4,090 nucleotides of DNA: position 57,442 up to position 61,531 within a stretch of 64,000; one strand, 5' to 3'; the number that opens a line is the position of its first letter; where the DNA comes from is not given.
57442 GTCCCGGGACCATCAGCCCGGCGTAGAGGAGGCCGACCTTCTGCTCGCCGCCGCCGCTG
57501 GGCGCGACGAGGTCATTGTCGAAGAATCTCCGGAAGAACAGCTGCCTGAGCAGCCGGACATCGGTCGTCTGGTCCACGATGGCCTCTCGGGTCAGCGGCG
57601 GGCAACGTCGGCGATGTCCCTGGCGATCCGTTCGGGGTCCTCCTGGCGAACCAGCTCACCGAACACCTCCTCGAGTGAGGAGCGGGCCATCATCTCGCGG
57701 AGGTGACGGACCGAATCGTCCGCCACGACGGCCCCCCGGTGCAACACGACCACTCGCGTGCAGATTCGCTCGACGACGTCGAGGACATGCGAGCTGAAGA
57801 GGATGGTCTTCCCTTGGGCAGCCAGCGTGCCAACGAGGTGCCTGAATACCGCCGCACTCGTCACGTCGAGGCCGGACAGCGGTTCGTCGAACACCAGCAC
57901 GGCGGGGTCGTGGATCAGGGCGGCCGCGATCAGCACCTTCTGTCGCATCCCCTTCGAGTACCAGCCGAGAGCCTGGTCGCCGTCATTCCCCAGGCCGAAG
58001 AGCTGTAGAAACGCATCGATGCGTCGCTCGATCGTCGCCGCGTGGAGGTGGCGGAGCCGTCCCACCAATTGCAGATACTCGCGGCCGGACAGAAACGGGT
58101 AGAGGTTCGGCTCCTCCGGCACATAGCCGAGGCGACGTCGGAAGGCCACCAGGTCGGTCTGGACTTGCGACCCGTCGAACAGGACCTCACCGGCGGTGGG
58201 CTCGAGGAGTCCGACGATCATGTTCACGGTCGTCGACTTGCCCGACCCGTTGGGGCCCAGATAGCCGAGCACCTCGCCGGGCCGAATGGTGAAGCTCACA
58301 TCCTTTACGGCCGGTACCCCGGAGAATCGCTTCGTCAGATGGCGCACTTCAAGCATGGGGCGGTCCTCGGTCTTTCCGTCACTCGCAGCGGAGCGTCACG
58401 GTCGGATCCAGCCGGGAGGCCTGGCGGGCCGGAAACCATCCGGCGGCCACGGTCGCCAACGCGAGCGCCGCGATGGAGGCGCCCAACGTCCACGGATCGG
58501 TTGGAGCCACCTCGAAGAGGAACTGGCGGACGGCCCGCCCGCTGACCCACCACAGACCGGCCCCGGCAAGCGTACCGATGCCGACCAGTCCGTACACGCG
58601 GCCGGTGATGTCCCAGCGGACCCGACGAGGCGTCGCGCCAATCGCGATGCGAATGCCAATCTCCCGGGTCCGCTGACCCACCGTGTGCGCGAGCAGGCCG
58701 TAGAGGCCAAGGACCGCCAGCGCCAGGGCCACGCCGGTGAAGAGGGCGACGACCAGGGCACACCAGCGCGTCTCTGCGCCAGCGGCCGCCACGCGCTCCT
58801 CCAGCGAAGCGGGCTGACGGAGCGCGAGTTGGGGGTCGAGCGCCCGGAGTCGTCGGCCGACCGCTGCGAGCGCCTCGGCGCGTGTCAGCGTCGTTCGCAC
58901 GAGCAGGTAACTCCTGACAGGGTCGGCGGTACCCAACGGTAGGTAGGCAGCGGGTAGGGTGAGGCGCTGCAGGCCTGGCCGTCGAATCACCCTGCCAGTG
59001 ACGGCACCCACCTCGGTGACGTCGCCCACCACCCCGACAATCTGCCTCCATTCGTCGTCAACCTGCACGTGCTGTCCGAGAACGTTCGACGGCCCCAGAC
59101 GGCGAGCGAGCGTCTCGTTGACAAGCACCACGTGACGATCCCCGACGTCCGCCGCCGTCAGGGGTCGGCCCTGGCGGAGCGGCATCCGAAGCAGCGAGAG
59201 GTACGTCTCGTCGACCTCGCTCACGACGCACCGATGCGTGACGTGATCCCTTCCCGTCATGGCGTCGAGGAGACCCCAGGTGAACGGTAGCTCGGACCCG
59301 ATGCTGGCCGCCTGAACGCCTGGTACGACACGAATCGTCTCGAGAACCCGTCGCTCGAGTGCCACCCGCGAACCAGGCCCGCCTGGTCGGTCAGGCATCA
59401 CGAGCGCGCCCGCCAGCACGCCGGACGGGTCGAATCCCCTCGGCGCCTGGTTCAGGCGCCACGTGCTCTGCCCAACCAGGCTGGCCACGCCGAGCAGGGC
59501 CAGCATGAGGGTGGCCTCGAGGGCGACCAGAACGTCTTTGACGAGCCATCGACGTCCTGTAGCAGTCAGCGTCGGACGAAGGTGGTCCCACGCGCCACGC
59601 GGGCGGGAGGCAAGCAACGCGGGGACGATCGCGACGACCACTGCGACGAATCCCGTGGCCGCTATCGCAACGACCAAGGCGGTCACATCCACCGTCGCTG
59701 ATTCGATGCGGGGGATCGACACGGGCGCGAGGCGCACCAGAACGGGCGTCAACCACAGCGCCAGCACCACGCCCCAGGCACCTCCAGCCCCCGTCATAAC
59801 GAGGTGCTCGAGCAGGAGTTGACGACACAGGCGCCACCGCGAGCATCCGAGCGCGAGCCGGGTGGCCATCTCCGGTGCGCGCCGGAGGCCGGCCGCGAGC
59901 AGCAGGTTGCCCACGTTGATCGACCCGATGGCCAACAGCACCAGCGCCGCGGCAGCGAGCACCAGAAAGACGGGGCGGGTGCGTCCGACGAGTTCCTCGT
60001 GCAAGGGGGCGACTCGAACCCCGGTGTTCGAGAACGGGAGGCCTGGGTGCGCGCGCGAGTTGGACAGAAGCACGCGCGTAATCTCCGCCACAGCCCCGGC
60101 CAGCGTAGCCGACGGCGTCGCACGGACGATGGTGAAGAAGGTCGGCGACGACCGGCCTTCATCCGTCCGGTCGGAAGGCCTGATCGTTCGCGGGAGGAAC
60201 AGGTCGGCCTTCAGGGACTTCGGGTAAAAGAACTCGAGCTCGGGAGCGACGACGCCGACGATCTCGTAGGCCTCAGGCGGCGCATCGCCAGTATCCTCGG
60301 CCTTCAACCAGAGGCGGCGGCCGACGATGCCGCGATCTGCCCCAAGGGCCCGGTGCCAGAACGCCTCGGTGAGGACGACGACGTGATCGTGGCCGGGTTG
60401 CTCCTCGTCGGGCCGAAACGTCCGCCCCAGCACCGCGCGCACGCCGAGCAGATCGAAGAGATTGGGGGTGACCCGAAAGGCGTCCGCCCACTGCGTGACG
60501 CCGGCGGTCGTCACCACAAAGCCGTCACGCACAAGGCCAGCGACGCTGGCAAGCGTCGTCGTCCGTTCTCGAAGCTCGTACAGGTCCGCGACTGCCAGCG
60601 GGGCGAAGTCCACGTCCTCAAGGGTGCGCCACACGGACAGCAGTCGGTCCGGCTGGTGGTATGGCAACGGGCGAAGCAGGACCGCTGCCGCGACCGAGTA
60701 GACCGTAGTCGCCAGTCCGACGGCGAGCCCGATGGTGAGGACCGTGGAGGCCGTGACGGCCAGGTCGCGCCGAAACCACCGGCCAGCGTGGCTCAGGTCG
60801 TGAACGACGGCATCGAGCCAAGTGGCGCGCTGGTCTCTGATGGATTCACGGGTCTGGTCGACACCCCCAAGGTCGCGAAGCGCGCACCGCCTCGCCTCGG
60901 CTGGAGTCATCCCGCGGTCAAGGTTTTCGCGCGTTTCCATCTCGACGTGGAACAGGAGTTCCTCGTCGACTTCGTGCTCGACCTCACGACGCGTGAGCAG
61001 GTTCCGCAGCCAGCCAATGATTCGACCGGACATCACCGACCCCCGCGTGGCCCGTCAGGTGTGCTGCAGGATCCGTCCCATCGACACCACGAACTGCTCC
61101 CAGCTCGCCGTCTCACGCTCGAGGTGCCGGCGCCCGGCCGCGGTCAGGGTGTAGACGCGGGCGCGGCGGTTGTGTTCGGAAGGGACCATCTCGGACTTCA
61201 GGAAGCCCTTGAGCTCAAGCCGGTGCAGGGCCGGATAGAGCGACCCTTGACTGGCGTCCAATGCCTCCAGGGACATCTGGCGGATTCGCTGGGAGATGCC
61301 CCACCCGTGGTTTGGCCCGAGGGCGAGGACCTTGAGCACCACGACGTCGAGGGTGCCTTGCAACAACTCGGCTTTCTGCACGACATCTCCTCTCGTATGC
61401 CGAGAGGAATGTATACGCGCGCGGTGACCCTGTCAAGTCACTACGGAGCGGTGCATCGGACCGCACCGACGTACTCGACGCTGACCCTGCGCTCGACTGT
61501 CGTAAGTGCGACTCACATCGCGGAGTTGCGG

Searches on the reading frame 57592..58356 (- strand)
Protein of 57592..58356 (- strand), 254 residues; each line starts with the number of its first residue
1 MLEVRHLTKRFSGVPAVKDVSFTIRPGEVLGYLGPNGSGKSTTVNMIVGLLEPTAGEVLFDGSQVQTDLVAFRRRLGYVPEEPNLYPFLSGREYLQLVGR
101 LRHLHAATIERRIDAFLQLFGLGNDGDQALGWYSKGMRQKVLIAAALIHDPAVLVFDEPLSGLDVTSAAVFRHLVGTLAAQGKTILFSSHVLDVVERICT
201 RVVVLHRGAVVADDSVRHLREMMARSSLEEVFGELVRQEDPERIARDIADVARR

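Call 62: search_protein_families(library=pfam, proteins=[window:57592-58356:-], max_evalue=0.01)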
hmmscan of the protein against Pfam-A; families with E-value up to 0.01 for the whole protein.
window:57592-58356:- (254 aa): 2 families
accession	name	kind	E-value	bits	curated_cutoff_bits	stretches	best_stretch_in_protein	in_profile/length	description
PF00005.33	ABC_tran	-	1.5e-32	113.5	25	1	17-160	1-136/137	ABC transporter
PF13304.12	AAA_21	-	3.7e-10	40.8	27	1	109-190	214-298/304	AAA domain, putative AbiEii toxin, Type IV TA system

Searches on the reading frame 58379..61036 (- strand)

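Call 62: search_protein_families(library=pfam, proteins=[window:58379-61036:-], max_evalue=0.01)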
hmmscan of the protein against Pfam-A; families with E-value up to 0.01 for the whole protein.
window:58379-61036:- (885 aa): 2 families
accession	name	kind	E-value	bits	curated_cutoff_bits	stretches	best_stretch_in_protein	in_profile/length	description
PF12704.14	MacB_PCD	-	1.2e-30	107.8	27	2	95-321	1-206/207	MacB-like periplasmic core domain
PF02687.27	FtsX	-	1.5e-24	86.8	25.5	2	765-878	2-120/120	FtsX-like permease C-terminal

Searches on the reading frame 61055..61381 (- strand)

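Call 62: search_protein_families(library=pfam, proteins=[window:61055-61381:-], max_evalue=0.01)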
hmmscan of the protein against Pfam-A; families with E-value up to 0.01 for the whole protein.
window:61055-61381:- (108 aa): 3 families
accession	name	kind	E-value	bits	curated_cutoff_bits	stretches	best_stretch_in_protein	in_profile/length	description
PF03551.20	PadR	-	3.8e-20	72.1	27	1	15-88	1-74/75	Transcriptional regulator PadR-like family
PF13601.12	HTH_34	-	0.0003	21.3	27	1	39-97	22-79/80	Winged helix DNA-binding domain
PF13463.12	HTH_27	-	0.0025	18.5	22.2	1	41-83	28-68/68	Winged helix DNA-binding domain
